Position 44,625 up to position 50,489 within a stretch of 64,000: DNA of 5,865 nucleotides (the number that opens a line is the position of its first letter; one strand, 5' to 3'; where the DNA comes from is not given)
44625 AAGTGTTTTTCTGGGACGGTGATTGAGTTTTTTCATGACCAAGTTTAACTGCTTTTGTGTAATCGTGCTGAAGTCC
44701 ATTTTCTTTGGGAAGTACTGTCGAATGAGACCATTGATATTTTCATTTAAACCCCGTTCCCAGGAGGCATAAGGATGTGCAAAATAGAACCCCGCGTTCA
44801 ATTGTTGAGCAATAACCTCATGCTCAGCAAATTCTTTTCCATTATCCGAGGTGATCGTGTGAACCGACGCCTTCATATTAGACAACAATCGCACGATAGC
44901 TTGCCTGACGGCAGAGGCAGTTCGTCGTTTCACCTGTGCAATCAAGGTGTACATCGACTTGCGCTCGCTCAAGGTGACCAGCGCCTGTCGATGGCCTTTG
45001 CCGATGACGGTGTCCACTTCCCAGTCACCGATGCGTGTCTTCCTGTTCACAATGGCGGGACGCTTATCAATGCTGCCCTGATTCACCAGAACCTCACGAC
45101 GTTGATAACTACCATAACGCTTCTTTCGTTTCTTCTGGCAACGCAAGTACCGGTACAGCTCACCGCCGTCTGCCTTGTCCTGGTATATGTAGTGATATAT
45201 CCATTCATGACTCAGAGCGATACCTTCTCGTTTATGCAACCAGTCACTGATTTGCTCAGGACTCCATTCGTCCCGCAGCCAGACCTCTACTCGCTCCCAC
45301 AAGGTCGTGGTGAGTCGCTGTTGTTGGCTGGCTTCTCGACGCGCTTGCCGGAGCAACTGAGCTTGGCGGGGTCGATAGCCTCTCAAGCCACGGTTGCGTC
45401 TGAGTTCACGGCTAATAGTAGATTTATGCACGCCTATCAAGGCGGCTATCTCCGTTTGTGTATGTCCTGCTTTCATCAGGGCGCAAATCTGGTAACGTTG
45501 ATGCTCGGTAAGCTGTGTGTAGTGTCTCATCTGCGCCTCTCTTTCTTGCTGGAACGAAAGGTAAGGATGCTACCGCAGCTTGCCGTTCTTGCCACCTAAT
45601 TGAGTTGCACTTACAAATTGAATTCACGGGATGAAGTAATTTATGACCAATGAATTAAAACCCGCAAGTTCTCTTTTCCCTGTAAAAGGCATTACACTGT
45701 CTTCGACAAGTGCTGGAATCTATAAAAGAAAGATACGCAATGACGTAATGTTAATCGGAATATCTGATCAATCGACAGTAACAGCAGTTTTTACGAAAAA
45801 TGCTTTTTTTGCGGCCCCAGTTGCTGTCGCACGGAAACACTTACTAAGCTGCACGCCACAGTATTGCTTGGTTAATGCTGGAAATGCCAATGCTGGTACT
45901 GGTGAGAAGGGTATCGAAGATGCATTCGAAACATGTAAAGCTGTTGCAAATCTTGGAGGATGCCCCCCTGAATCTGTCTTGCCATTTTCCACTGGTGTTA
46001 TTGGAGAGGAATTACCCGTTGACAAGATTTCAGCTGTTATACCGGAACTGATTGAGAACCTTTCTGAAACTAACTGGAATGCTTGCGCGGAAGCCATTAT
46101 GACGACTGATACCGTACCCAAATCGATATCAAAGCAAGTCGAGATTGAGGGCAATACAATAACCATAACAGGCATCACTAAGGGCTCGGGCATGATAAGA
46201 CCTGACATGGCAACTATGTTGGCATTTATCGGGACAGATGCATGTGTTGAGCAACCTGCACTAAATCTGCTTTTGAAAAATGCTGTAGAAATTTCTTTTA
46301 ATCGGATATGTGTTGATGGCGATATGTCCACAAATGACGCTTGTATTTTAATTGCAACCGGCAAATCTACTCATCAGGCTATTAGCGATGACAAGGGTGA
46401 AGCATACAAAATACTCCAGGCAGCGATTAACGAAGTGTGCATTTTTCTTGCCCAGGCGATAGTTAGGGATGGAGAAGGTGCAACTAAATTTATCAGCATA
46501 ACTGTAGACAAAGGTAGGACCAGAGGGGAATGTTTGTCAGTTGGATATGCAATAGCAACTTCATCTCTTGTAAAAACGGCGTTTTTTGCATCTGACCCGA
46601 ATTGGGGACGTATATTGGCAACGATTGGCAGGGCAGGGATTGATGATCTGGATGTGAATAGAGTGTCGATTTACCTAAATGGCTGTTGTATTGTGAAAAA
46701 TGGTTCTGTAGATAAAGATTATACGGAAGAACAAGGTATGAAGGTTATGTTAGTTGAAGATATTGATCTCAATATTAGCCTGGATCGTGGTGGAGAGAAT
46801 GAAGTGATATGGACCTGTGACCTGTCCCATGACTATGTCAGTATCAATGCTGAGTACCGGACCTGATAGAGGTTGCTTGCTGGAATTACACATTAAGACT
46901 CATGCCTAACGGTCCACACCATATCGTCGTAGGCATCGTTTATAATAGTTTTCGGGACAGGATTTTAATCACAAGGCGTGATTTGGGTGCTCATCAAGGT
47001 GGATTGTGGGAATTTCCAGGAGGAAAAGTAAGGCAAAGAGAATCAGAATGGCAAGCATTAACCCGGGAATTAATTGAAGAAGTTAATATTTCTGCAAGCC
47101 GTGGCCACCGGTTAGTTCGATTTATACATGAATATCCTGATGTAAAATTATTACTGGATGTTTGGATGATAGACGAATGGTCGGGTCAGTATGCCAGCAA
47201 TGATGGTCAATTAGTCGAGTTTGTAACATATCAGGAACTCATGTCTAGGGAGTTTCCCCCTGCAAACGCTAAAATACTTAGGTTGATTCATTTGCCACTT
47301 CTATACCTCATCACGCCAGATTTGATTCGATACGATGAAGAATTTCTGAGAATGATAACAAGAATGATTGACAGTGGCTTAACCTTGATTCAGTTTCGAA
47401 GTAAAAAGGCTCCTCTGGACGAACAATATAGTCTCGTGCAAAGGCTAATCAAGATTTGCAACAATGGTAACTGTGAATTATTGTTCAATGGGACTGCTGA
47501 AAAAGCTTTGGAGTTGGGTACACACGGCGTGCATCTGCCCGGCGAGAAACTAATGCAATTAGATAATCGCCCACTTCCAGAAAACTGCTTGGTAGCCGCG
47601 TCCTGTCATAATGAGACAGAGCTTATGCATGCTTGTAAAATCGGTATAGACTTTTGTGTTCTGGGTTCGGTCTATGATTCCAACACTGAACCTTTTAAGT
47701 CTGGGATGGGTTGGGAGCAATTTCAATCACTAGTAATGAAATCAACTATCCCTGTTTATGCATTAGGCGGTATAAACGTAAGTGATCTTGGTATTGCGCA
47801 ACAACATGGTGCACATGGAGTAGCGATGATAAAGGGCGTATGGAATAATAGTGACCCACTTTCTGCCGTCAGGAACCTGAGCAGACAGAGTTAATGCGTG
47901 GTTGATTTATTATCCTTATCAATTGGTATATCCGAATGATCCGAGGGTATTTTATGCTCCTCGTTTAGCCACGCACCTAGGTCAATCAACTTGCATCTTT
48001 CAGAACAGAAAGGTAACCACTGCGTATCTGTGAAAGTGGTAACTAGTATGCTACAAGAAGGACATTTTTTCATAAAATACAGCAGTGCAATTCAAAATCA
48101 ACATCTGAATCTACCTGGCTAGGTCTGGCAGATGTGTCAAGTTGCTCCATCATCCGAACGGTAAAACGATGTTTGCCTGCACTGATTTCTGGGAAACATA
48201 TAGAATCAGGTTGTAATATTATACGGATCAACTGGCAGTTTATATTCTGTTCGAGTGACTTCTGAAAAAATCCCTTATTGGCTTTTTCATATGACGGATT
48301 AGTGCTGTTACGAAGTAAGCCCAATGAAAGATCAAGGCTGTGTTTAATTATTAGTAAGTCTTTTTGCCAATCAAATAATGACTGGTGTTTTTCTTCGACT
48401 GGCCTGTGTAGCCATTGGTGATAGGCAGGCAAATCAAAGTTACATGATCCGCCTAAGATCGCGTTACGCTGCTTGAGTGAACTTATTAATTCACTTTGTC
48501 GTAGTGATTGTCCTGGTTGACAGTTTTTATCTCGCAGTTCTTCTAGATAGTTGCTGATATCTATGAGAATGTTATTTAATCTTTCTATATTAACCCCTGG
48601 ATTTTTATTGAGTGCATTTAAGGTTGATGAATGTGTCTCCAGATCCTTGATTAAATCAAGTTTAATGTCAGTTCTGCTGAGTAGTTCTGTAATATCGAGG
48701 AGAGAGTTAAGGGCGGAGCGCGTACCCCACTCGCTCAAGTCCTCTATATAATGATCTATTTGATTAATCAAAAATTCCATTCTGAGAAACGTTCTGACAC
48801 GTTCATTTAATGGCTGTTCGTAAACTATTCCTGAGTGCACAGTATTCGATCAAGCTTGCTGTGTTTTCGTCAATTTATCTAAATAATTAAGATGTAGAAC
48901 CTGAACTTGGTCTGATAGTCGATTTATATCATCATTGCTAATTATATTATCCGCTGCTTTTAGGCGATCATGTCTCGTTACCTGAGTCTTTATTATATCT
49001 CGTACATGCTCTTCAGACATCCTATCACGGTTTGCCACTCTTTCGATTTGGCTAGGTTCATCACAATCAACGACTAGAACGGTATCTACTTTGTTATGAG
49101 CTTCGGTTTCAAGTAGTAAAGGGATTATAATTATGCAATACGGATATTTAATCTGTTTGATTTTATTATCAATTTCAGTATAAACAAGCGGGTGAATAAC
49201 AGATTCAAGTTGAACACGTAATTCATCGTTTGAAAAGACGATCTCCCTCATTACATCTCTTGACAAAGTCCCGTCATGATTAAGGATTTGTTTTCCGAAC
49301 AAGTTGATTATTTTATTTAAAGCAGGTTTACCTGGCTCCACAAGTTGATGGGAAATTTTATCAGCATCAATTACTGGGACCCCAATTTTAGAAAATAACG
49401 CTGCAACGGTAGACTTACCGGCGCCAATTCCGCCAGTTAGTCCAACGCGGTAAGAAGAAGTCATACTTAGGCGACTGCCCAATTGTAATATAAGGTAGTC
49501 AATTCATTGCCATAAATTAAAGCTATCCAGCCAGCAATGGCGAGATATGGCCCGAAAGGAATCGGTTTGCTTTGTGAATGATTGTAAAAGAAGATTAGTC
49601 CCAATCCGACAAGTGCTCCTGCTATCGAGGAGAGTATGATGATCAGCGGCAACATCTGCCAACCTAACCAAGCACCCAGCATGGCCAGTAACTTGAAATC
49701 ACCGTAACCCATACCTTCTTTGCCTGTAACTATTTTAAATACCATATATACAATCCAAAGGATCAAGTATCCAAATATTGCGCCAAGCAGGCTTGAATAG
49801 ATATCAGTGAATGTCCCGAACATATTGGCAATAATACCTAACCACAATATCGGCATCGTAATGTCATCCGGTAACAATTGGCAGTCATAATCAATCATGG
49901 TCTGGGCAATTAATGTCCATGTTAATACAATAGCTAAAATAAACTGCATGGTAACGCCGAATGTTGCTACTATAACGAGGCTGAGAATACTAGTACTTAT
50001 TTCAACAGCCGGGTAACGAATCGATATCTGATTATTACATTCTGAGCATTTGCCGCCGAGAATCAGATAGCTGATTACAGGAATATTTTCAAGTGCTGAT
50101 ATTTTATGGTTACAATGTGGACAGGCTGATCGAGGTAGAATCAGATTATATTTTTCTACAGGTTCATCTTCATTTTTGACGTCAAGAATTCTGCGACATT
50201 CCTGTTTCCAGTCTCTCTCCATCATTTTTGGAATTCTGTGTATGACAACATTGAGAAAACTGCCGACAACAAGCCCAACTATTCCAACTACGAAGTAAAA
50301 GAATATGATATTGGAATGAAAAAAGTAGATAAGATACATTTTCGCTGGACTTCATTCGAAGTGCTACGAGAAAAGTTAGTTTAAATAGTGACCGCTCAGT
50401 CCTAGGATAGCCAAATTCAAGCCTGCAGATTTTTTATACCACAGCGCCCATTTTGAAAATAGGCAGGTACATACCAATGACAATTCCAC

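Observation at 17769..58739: Seven inactivating lesions, all in five dispensable genes; essential genes intact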

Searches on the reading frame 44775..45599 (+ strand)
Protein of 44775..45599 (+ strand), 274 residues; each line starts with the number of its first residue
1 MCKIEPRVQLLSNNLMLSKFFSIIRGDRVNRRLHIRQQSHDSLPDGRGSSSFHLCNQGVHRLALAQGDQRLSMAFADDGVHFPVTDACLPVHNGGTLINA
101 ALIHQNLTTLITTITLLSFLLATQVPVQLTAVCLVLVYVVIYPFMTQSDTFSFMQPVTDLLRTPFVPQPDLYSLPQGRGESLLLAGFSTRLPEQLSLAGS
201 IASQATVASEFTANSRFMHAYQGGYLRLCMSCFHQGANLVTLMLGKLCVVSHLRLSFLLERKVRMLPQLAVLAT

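Call 41: search_protein_families(library=ncbifam, proteins=[window:44775-45599:+], max_evalue=1e-12)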
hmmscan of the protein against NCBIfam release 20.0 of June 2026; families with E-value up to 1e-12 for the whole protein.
window:44775-45599:+ (274 aa): 0 families

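Call 42: search_protein_families(library=pfam, proteins=[window:44775-45599:+], max_evalue=0.01)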
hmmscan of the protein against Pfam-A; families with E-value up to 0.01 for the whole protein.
window:44775-45599:+ (274 aa): 0 families

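Call 60: list_cluster_members(proteins=[L084:17590-18552:+, window:44775-45599:+, window:44568-45530:-, window:50621-51652:-, L084:4382-5131:+])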
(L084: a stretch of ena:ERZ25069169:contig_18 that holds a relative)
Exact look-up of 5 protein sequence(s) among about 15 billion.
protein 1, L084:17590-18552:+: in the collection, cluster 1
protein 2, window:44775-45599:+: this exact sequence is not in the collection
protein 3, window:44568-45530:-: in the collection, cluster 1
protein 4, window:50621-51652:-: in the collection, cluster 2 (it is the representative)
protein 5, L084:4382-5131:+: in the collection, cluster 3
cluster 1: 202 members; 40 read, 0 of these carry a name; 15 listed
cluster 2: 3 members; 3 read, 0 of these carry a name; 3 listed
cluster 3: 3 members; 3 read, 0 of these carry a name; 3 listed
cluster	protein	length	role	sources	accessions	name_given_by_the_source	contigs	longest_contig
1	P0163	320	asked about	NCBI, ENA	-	-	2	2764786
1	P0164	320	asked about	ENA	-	-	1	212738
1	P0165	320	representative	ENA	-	-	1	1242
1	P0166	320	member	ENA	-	-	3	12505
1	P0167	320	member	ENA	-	-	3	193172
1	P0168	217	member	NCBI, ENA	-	-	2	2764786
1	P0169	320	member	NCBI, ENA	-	-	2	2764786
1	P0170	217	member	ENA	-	-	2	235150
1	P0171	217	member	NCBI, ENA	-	-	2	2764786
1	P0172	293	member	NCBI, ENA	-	-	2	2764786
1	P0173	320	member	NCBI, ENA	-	-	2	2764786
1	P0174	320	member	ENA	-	-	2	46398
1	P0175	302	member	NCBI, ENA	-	-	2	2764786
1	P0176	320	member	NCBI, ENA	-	-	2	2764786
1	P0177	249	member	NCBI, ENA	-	-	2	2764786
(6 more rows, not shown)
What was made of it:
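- On Genome decay of a recently host-restricted bacterium: At least nine distinct IS30 transposase variants lie on the 2.76 Mb chromosome, out of a 202-member cluster (call 60).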

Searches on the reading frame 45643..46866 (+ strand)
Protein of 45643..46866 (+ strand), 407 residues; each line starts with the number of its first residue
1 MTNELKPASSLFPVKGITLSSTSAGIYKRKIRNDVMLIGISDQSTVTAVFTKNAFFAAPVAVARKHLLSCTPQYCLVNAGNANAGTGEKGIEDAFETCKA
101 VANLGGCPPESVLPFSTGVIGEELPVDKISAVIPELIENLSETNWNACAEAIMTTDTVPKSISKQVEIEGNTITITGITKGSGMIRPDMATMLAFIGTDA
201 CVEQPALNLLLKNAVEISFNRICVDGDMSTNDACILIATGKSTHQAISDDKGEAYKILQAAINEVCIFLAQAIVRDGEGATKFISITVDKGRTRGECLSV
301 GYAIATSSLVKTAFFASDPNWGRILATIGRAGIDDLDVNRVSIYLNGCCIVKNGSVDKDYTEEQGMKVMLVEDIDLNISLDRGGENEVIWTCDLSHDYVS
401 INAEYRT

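Call 40: search_protein_families(library=ncbifam, proteins=[window:45643-46866:+], max_evalue=1e-70)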
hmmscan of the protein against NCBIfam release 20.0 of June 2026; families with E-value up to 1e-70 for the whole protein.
window:45643-46866:+ (407 aa): 2 families
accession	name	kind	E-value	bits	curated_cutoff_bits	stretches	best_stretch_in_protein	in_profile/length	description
NF003802.0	PRK05388.1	equivalog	1.1e-149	498.4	351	1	9-407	5-400/400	bifunctional glutamate N-acetyltransferase/amino-acid acetyltransferase ArgJ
TIGR00120.1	ArgJ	equivalog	6.2e-121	404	298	1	14-407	8-405/405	bifunctional ornithine acetyltransferase/N-acetylglutamate synthase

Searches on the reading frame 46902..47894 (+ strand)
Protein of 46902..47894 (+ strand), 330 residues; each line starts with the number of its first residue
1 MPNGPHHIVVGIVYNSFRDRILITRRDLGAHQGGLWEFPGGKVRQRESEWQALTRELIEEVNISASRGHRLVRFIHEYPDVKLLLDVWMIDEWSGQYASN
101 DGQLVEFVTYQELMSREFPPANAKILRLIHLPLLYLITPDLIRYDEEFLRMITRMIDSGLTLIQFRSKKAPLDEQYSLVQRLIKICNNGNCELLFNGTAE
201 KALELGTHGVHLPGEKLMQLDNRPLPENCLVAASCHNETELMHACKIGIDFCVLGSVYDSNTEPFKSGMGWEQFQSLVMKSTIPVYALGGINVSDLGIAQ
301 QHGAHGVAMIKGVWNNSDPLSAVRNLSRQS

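Call 41: search_protein_families(library=ncbifam, proteins=[window:46902-47894:+], max_evalue=1e-12)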
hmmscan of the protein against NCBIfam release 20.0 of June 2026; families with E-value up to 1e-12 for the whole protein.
window:46902-47894:+ (330 aa): 10 families
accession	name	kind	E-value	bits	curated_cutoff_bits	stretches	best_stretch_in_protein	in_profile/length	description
NF006530.0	PRK08999.1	equivalog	9.9e-97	323.8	245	1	7-315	7-314/315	Nudix family hydrolase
NF002727.0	PRK02615.1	equivalog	1e-31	110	335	1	132-328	149-342/349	thiamine phosphate synthase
TIGR00693.1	thiE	equivalog_domain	7e-31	107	145.1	1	134-325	2-196/197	thiamine phosphate synthase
NF008044.0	PRK10776.1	equivalog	4e-30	104.4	148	1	7-129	5-126/130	8-oxo-dGTP diphosphatase MutT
TIGR00586.1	mutt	equivalog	3.1e-29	101.6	97.9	1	7-127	6-125/129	8-oxo-dGTP diphosphatase MutT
NF007834.0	PRK10546.1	equivalog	5.7e-19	68.3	156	1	18-126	14-122/135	pyrimidine (deoxy)nucleoside triphosphate diphosphatase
NF005819.0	PRK07695.1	equivalog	3.5e-18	66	251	1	146-328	15-195/205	thiazole tautomerase TenI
NF000734.0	PRK00043.1-5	equivalog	1e-16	61.2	252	1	151-325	15-192/201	thiamine phosphate synthase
NF000736.0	PRK00043.2-3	equivalog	1.4e-14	54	227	1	148-326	16-201/207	thiamine phosphate synthase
NF002904.0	PRK03512.1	equivalog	2.9e-13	49.7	231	1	149-326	22-202/211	thiamine phosphate synthase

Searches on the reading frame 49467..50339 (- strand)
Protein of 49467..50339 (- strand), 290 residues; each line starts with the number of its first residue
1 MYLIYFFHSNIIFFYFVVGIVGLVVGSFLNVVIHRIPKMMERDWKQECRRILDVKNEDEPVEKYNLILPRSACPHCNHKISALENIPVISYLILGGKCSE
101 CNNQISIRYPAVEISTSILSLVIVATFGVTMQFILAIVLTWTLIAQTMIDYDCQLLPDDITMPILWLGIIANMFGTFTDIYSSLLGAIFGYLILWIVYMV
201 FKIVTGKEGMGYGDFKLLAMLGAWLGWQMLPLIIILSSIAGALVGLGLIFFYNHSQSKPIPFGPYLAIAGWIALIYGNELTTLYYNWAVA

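Call 10: find_encoding_contigs(protein=window:49467-50339:-, flank=10000, max_places=10)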
Protein window:49467-50339:- (290 aa): 4 contigs read that carry it; 1 place shown.
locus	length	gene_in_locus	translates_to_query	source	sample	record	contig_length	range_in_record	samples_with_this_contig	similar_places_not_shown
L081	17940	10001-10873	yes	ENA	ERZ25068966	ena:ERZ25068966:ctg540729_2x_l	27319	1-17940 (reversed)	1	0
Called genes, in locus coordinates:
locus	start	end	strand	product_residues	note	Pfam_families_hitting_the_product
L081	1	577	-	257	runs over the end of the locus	PF13512:TPR_18, PF13525:YfiO, PF13174:TPR_6 (faint), PF13432:TPR_16 (faint)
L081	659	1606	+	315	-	PF00849:PseudoU_synth_2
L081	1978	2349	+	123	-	PF02578:Cu-oxidase_4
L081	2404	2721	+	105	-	PF02812:ELFV_dehydrog_N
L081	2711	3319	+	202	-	PF02812:ELFV_dehydrog_N, PF00208:ELFV_dehydrog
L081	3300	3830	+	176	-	PF00208:ELFV_dehydrog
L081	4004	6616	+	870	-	PF02861:Clp_N, PF23569:NBD_SMAX1 (weak), PF00004:AAA, PF17871:AAA_lid_9, PF07724:AAA_2, PF00004:AAA, PF07728:AAA_5, PF10431:ClpB_D2-small, +7 more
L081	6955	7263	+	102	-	-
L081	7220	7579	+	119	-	PF05157:MshEN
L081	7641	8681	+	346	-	PF00437:T2SSE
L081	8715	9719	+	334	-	PF28597:T2SSF_N, PF00482:T2SSF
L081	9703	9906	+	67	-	PF00482:T2SSF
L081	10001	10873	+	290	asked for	PF06750:A24_N_bact, PF01478:Peptidase_A24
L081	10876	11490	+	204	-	PF01121:CoaE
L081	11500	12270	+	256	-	PF07072:ZapD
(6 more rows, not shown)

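Call 41: search_protein_families(library=ncbifam, proteins=[window:49467-50339:-], max_evalue=1e-12)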
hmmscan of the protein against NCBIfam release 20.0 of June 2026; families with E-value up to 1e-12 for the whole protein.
window:49467-50339:- (290 aa): 0 families
